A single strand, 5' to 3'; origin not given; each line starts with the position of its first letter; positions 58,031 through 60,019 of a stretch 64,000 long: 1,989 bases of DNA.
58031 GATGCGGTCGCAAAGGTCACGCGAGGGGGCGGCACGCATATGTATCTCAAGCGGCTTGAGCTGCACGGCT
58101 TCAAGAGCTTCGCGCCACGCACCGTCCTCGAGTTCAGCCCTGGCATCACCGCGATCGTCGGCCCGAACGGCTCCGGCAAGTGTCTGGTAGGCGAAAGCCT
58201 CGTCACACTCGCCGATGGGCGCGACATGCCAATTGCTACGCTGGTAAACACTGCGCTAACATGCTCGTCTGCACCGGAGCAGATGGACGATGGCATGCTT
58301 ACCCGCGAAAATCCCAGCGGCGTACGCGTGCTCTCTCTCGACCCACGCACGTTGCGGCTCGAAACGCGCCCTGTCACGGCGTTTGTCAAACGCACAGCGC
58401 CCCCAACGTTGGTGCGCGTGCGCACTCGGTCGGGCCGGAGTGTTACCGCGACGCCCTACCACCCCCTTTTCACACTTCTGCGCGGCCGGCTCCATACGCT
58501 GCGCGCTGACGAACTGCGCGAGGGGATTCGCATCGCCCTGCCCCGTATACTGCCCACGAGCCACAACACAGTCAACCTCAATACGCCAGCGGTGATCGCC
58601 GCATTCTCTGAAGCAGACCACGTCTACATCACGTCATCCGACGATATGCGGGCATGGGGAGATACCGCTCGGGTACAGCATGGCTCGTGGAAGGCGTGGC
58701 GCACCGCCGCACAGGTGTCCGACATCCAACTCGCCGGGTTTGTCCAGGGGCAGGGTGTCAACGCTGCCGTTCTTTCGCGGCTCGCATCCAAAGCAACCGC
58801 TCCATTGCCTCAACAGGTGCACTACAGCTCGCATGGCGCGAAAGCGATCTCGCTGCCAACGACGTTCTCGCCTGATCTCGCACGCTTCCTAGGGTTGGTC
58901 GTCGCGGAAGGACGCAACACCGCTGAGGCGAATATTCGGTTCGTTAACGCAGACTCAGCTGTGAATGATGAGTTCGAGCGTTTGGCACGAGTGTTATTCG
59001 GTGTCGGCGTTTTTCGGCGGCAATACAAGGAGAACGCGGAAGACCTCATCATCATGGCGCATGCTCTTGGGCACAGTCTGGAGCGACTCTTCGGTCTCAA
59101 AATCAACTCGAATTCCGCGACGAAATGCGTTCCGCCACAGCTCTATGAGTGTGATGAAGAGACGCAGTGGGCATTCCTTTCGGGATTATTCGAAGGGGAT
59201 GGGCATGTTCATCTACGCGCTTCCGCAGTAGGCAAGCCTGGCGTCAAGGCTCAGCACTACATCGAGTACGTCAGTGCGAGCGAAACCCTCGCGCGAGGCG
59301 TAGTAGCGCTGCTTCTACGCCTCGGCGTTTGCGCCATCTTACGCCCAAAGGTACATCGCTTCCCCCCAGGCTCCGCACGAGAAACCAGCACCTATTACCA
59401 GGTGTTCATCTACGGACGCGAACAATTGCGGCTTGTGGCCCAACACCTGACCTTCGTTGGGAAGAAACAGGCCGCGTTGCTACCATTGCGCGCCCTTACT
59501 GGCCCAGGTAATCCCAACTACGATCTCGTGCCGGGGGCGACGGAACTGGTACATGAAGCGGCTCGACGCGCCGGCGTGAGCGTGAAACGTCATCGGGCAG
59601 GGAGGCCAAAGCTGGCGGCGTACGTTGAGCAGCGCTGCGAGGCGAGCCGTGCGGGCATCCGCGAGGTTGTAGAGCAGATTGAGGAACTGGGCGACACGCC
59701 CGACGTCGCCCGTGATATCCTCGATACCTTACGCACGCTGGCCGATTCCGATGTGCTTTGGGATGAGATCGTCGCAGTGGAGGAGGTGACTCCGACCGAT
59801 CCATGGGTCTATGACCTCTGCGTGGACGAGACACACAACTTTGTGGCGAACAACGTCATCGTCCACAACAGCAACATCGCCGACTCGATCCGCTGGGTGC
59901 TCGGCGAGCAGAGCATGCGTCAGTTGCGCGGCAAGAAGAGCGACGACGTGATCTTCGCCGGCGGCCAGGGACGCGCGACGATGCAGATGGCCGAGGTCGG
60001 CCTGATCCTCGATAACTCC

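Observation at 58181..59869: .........-containing intein splitting the Walker A loop of SMC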

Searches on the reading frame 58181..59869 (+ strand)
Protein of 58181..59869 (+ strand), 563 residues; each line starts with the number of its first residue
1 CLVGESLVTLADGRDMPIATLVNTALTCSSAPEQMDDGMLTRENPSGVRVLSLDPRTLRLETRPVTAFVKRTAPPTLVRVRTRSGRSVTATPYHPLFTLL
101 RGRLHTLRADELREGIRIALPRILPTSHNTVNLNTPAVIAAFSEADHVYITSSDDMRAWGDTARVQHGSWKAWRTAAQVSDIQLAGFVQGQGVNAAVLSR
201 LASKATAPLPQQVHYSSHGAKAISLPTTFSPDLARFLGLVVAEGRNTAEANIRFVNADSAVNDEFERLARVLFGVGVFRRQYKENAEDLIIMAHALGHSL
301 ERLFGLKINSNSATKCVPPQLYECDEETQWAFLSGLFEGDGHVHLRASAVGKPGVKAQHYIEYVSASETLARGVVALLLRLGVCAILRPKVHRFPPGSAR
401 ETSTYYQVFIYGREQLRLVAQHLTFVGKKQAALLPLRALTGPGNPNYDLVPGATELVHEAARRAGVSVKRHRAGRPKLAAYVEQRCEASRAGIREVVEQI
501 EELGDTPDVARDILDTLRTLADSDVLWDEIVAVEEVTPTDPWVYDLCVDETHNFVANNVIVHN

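Call 3: search_protein_families(library=pfam, proteins=[window:58181-59869:+], max_evalue=0.01)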
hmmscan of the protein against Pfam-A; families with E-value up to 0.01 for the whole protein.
window:58181-59869:+ (563 aa): 2 families
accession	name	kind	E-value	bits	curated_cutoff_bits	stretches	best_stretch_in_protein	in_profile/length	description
PF14890.11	Intein_splicing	-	3.8e-22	79.2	35.8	1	10-563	3-155/155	Intein splicing domain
PF14528.11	LAGLIDADG_3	-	2.1e-12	47.6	22.5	1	329-421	3-79/82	LAGLIDADG-like domain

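Call 12: find_homologous_proteins(query=window:58181-59869:+)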
Query window:58181-59869:+ (563 aa): 24 proteins with E <= 0.001 among 8000 candidates.
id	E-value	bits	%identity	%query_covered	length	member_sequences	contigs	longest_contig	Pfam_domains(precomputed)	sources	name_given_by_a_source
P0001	3.1e-205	701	60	100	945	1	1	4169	PF13476.13,PF14528.12,PF02463.26,PF14890.12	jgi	jgi:intein/homing endonuclease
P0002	3.1e-187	642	56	100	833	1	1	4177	PF13476.13,PF14528.12,PF02463.26,PF14890.12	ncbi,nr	ncbi:MAG TPA: LAGLIDADG family homing endonuclease, partial [Blastocatellia bacterium]|nr:LAGLIDADG 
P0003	7.0e-182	624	61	87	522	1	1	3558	PF13175.13,PF13476.13,PF14528.12,PF02463.26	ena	-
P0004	1.9e-180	619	53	100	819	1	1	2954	PF13476.13,PF14528.12,PF02463.26,PF14890.12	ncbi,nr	ncbi:MAG TPA: LAGLIDADG family homing endonuclease, partial [Blastocatellia bacterium]|nr:LAGLIDADG 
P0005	6.2e-176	604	52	100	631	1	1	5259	PF13476.13,PF14528.12,PF02463.26,PF14890.12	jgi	jgi:intein/homing endonuclease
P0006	2.9e-168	579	52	100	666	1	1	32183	PF14528.12,PF02463.26,PF14890.12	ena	-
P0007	2.4e-163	563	54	93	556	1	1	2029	PF14528.12,PF02463.26,PF14890.12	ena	-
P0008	2.3e-162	559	49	100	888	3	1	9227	PF14528.12,PF02463.26,PF14890.12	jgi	jgi:intein/homing endonuclease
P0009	2.8e-160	553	48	100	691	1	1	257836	PF13476.13,PF14528.12,PF02463.26,PF14890.12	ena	-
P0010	2.8e-156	539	47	100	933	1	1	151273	PF14528.12,PF02463.26,PF14890.12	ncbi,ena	-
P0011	3.6e-145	503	47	100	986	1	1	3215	PF13175.13,PF13476.13,PF14528.12,PF02463.26,PF14890.12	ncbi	ncbi:MAG: LAGLIDADG family homing endonuclease, partial [Candidatus Rokuibacteriota bacterium]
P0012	2.2e-143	497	47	100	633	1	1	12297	PF13476.13,PF14528.12,PF02463.26,PF14890.12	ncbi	-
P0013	2.9e-124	434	51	63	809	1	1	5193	PF13476.13,PF14528.12,PF02463.26,PF14890.12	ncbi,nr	ncbi:MAG: hypothetical protein M3T56_09055, partial [Chloroflexota bacterium]|nr:hypothetical protei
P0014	1.5e-123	431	44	99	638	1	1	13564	PF13476.13,PF14528.12,PF02463.26,PF14890.12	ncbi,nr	ncbi:MAG: hypothetical protein HYU41_06090, partial [Candidatus Rokubacteria bacterium]|nr:hypotheti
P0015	9.1e-119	416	50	74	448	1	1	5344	PF13476.13,PF14528.12,PF02463.26,PF14890.12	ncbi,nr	ncbi:MAG TPA: LAGLIDADG family homing endonuclease, partial [Blastocatellia bacterium]|nr:LAGLIDADG 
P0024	8.0e-19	86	36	45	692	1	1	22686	PF03796.22,PF14528.12,PF14890.12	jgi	jgi:replicative DNA helicase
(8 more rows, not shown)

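Call 26: find_related_loci(query=A1, collection=genome_contigs, flank=6000)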
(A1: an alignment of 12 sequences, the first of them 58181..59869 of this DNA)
Query A1 (563 aa) in genome_contigs; peptide patterns used: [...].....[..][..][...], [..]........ (x = any residue, [..] = any of these).
310 stretches matched a pattern; 145 encode a relative of the query (tblastn E <= 1e-3); the best 80 are kept; 80 distinct loci.
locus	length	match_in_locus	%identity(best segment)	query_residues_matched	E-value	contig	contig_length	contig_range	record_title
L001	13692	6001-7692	82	1-563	0e+0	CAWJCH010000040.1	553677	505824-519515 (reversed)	MAG: uncultured Chloroflexia bacterium isolate MFD06714.bin.2.15 genome assembly, contig: contig_7744, whole genome shot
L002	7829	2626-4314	63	1-563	0e+0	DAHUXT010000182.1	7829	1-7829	MAG TPA_asm: Ktedonobacteria bacterium isolate clean1966 NODE_182_length_7829_cov_1.067337, whole genome shotgun sequenc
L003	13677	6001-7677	58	1-563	0e+0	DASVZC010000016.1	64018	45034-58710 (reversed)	MAG TPA_asm: Ktedonobacterales bacterium isolate SMAG_U2618 k141_269037, whole genome shotgun sequence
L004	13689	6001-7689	56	1-563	0e+0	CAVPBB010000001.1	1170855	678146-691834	MAG: uncultured Chloroflexia bacterium isolate MFD00031.bin.2.93 genome assembly, contig: contig_14065, whole genome sho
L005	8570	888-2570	55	1-563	0e+0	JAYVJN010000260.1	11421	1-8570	MAG: Acidobacteriota bacterium isolate GL53_Down_metabat_36 GL53_Down_metabat_36_259, whole genome shotgun sequence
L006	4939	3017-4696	56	1-563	0e+0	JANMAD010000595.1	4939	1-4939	MAG: Acidobacteriota bacterium isolate OTE_12_metabat_133 OTE_12_k141_3487285, whole genome shotgun sequence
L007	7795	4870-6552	56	1-563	0e+0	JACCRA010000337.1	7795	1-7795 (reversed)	MAG: Pyrinomonadaceae bacterium isolate MGR_bin10 SD2897-2912_k127_138226, whole genome shotgun sequence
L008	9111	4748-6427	54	1-563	0e+0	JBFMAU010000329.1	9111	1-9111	MAG: Acidobacteriota bacterium isolate MAG146 MAG146_329, whole genome shotgun sequence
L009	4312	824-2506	55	1-563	0e+0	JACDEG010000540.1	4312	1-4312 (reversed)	MAG: Pyrinomonadaceae bacterium isolate MGR_bin354 SD2902_NODE_6045_length_4312_cov_1.164875, whole genome shotgun seque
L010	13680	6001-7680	54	1-563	0e+0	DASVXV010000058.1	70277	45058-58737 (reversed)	MAG TPA_asm: Pyrinomonadaceae bacterium isolate SMAG_U2584 k141_623297, whole genome shotgun sequence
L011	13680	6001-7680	55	1-563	0e+0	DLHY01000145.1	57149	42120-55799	MAG TPA_asm: Chloracidobacterium sp. UBA7656 UBA7656_contig_3377, whole genome shotgun sequence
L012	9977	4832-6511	54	1-563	0e+0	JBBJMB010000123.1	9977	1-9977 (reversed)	MAG: Pyrinomonadaceae bacterium isolate RUP_SRG_43 NODE_17203_length_9977_cov_3.175066, whole genome shotgun sequence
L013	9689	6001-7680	56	1-563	0e+0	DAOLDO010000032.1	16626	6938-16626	MAG TPA_asm: Chloroflexaceae bacterium isolate AMR_MDS_0156 NODE_605_length_16626_cov_4.839780, whole genome shotgun seq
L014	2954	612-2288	53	1-563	0e+0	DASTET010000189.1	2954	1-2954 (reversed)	MAG TPA_asm: Blastocatellia bacterium isolate SMAG_U854 k141_1067795, whole genome shotgun sequence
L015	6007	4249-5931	53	1-563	0e+0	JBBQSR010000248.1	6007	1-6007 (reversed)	MAG: Ktedonobacterales bacterium isolate Co_metawrap_1765 Cmw_1765_k141_28228560_length_6007_cov_6.0000, whole genome sh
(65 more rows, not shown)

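Call 39: search_solved_structures(query=window:58181-59869:+, max_evalue=0.01, show_alignments=1)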
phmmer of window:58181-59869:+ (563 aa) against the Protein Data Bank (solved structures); distinct sequences matched with E-value up to 0.01: 22.
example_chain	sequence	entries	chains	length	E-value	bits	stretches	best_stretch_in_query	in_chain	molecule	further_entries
6rpq_A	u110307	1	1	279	8.4e-27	97.1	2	7-122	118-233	Ubiquitin-like protein SMT3,1108aa long hypothetical cell division control protein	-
6rpp_A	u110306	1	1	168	6.4e-21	77.7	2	7-120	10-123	Cell division control protein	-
2cw7_A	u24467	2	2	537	2.7e-14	55.9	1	44-135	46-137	Endonuclease PI-PkoII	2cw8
7qsu_A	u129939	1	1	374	5.7e-11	44.9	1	220-391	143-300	V-ATPase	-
7qss_A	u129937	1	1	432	1.1e-10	44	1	220-392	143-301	V-type ATP synthase alpha chain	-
1mi8_A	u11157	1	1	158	1.9e-09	39.9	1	517-562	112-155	DnaB intein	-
4o1r_A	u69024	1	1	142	2.2e-09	39.6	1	522-563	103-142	Replicative DNA helicase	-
6frg_A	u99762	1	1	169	5.4e-08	35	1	517-562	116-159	Replicative DNA helicase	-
6frh_A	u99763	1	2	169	5.5e-08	35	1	517-562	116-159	Replicative DNA helicase,Replicative DNA helicase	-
7qst_A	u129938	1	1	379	8.3e-08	34.4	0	216-346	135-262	V-type ATP synthase subunit A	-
6fre_A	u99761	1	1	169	7.9e-07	31.2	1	517-562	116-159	Replicative DNA helicase,Replicative DNA helicase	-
2lqm_A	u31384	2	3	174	2.2e-06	29.8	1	517-563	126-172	Pho radA intein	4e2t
4e2u_A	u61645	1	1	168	6.8e-06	28.1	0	528-563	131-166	Pho radA intein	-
5o9i_A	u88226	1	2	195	2e-05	26.5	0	517-557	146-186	Transcription initiation factor IIB,Transcription initiation factor IIB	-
2lcj_A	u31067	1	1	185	7.3e-05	24.7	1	34-123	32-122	Pab polC intein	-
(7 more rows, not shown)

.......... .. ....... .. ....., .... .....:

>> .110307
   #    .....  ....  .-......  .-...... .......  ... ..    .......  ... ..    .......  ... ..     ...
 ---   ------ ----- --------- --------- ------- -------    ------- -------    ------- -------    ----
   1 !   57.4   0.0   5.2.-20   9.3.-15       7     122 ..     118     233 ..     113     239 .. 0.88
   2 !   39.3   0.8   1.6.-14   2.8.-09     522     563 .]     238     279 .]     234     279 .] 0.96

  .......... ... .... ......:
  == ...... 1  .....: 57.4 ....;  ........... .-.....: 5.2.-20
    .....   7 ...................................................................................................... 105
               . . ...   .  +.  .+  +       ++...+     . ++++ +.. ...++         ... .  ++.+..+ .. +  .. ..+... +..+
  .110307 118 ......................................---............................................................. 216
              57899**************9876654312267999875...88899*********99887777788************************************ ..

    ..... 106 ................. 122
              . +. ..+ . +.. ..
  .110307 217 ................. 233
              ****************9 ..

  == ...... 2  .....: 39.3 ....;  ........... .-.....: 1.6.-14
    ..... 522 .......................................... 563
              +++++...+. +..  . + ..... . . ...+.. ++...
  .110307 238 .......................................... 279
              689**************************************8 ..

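Call 44: predict_structure(alignment_id=A1)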
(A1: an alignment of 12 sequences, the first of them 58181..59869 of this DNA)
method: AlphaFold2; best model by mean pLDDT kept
length: 563 residues; sequences in the alignment: 12
mean_pLDDT: 91.3   pTM: 0.90
mean pLDDT of the five models: 91.3, 90.2, 89.9, 89.4, 87.6
residues with pLDDT >= 90: 450; 70-90: 88; 50-70: 19; < 50: 6
segments of 3 or more residues with pLDDT < 50: 348-353
pLDDT, mean of each block of 10 residues (from residue 1): 95 94 97 96 96 95 97 95 93 89 88 94 90 91 94 92 93 93 87 93 91 84 92 98 92 93 97 95 85 94 94 92 95 96 71 62 94 95 91 71 87 91 96 91 73 95 95 92 91 94 94 96 94 95 95 94 90
secondary structure, 60 per line:
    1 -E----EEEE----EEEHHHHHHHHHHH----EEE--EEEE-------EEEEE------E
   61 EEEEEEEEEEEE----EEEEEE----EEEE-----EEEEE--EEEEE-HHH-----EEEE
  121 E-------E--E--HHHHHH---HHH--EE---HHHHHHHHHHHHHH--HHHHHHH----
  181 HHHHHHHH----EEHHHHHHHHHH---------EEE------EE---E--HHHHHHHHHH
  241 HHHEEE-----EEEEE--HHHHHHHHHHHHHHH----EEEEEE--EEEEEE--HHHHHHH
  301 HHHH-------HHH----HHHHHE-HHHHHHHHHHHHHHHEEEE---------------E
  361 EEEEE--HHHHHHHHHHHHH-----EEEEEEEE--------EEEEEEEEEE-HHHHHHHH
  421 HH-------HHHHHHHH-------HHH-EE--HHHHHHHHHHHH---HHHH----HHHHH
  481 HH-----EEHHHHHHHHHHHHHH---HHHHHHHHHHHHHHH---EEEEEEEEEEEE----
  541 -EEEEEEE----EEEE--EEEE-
elements in order: E7-10 E15-17 H18-28 E33-35 E38-41 E49-53 E60-72 E77-82 E87-90 E96-100 E103-107 E117-121 H135-140 H154-167 H170-176 H181-188 H195-204 E214-216 H231-243 E244-246 E252-256 H259-273 E278-283 E286-291 H294-304 H319-323 H326-340 E341-344 E360-365 H368-380 E386-393 E402-411 H413-422 H430-437 H453-464 H468-471 H476-482 H490-503 H507-521 E525-536 E542-548 E553-556 E559-562

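Call 47: fold_search(model_id=the predicted structure, library=pdb)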
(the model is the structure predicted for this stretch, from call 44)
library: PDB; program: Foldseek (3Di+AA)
matches with E <= 10: 380; with E <= 0.001: 64
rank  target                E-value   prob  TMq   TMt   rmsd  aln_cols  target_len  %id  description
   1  2cw7                  6.3e-27  1.00  0.67  0.70   6.5       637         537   19  Crystal structure of intein homing endonuclease II (released 2006-04-18)
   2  7qss                  1.2e-26  1.00  0.59  0.75   6.6       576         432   20  Crystal structure of homing endonuclease-associated TliVMA intein (C1A) (released 2022-03-30)
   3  7qsu                  8.7e-23  1.00  0.55  0.82   6.0       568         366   18  Crystal structure of homing endonuclease-associated TliVMA intein (C1A, d333-339) (released 2022-03-30)
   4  1dq3                  4.6e-20  1.00  0.52  0.62   9.1       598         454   14  CRYSTAL STRUCTURE OF AN ARCHAEAL INTEIN-ENCODED HOMING ENDONUCLEASE PI-PFUI (released 2000-07-05)
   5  7qst                  3.1e-19  1.00  0.53  0.79   5.7       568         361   17  Crystal structure of homing endonuclease-associated PhoVMA intein (C1A) (released 2022-03-30)
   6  1ef0_A                2.8e-10  1.00  0.39  0.49  23.8       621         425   12  CRYSTAL STRUCTURE OF PI-SCEI MINIPRECURSOR (released 2000-06-07)
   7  1vde_A                6.9e-10  1.00  0.39  0.49  23.0       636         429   13  PI-SCEI, A HOMING ENDONUCLEASE WITH PROTEIN SPLICING ACTIVITY (released 1998-04-08)
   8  1um2_B                7.6e-10  1.00  0.37  0.48  25.5       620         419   13  Crystal Structure of the Vma1-Derived Endonuclease with the Ligated Extein Segment (released 2004-09-22)
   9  1lws_A                1.1e-09  1.00  0.38  0.48  24.1       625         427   12  Crystal structure of the intein homing endonuclease PI-SceI bound to its recognition sequence (released 2002-09-27)
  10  1vde_B                1.3e-09  1.00  0.40  0.50  25.5       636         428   12  PI-SCEI, A HOMING ENDONUCLEASE WITH PROTEIN SPLICING ACTIVITY (released 1998-04-08)
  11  1jva_B                1.9e-09  1.00  0.40  0.50  24.9       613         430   13  CRYSTAL STRUCTURE OF THE VMA1-DERIVED ENDONUCLEASE BEARING THE N AND C EXTEIN PROPEPTIDES (released 2002-08-29)
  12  1um2_A                3.1e-09  1.00  0.37  0.48  25.0       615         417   13  Crystal Structure of the Vma1-Derived Endonuclease with the Ligated Extein Segment (released 2004-09-22)
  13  6rpq                  4.0e-09  1.00  0.21  0.46   1.4       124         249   35  Crystal structure of PhoCDC21-1 intein (released 2019-08-14)
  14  1jva_A                5.7e-09  1.00  0.37  0.47  25.3       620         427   12  CRYSTAL STRUCTURE OF THE VMA1-DERIVED ENDONUCLEASE BEARING THE N AND C EXTEIN PROPEPTIDES (released 2002-08-29)
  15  1dfa                  8.6e-09  1.00  0.37  0.49  22.0       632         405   13  CRYSTAL STRUCTURE OF PI-SCEI IN C2 SPACE GROUP (released 1999-12-08)
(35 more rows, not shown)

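Call 53: find_related_loci(query=A1, collection=viral_contigs, flank=5000)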
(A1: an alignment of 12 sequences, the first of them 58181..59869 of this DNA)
Query A1 (563 aa) in viral_contigs; peptide patterns used: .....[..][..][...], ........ (x = any residue, [..] = any of these).
37 stretches matched a pattern; 10 encode a relative of the query (tblastn E <= 1e-3); 10 distinct loci.
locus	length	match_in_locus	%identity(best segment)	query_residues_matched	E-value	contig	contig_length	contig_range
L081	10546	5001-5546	30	192-383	6e-13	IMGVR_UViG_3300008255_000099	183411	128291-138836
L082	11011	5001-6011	22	220-563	1e-12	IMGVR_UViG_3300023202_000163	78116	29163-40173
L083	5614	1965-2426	28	230-383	6e-9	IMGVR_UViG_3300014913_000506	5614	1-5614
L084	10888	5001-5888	25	224-563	2e-7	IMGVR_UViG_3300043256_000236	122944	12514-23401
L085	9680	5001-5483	26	230-390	1e-7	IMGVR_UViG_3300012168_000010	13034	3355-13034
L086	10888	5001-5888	25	224-563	2e-7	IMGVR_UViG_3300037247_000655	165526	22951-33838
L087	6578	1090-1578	25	227-390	2e-6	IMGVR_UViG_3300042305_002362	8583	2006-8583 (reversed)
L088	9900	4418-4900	26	228-385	1e-5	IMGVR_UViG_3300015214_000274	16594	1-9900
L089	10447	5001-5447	26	234-382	1e-5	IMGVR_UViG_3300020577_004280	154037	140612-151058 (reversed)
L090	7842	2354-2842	23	232-390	8e-5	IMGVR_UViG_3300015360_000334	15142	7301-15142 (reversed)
